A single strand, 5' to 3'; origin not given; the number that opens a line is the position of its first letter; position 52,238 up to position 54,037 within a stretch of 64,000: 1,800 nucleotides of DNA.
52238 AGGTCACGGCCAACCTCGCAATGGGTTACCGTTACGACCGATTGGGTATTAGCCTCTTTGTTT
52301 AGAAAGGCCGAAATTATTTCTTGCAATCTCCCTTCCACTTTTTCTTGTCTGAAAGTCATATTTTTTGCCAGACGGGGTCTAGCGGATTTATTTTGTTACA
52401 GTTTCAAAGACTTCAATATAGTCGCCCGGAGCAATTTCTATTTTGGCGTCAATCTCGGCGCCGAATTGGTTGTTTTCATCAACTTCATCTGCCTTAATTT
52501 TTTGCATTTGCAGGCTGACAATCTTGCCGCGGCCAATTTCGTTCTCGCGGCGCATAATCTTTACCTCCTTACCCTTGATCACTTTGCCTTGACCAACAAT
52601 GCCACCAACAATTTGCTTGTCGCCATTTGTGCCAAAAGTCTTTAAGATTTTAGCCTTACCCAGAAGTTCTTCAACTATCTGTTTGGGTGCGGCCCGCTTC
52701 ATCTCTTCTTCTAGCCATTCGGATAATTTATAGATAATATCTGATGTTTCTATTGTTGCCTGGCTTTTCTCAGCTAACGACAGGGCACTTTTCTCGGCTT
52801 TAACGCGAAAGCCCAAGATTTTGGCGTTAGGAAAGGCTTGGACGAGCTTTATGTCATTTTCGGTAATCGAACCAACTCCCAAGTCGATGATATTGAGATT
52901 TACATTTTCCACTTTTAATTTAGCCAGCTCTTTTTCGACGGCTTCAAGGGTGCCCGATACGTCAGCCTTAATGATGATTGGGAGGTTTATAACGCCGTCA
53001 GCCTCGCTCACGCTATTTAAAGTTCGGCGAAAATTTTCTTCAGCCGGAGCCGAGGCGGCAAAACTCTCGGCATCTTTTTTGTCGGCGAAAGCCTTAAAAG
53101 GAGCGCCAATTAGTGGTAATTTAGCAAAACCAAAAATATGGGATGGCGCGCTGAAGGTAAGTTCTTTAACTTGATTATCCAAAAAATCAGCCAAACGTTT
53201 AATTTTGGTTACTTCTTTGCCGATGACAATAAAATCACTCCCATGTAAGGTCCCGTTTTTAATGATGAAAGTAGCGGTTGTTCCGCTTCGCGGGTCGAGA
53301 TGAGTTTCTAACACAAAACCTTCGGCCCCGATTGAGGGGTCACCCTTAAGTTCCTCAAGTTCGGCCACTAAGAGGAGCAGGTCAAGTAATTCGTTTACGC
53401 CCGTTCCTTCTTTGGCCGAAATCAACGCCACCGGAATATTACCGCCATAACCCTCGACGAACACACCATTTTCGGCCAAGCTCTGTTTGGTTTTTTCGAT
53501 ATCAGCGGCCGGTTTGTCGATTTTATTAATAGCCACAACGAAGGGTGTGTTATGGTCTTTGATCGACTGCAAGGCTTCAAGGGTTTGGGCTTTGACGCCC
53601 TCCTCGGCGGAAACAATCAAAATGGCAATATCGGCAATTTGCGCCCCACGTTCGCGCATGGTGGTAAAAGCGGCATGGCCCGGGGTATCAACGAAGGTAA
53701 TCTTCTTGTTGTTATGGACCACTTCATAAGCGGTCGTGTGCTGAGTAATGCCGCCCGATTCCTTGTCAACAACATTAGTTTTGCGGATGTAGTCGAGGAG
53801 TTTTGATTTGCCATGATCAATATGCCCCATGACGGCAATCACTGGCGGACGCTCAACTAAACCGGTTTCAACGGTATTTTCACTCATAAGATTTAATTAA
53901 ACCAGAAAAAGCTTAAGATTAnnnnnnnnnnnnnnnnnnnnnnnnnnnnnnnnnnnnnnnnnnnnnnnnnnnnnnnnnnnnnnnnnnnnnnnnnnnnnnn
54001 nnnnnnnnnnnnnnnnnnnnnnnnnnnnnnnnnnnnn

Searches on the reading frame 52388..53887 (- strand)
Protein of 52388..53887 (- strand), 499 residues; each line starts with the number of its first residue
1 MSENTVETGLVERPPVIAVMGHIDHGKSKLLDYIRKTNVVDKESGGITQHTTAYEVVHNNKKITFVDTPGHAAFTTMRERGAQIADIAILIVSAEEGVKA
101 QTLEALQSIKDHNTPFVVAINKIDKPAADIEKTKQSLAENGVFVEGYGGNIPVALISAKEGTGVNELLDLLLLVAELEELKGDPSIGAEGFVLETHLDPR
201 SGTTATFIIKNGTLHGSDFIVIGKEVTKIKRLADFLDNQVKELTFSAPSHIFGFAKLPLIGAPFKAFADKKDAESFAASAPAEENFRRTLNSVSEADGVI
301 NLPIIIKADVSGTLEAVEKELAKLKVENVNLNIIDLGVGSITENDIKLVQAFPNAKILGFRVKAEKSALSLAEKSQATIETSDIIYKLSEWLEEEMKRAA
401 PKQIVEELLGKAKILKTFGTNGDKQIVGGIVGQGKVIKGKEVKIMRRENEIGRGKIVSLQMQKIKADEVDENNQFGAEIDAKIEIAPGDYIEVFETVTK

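Call 22: search_protein_families(library=pfam, proteins=[window:52388-53887:-], max_evalue=0.00001)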
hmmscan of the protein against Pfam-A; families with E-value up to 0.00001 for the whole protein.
window:52388-53887:- (499 aa): 4 families
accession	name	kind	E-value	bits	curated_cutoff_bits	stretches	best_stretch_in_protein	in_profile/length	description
PF00009.33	GTP_EFTU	-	1.9e-38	132.4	26.5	1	16-172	5-183/188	Elongation factor Tu GTP binding domain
PF11987.13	IF-2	-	1.5e-27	96.2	27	1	288-390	14-114/117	Translation-initiation factor 2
PF01926.29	MMR_HSR1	-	1e-11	45.4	21.9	1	17-122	2-113/113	50S ribosome-binding GTPase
PF22042.2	EF-G_D2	-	9.8e-11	42.1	27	1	188-264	2-81/84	Elongation factor G domain 2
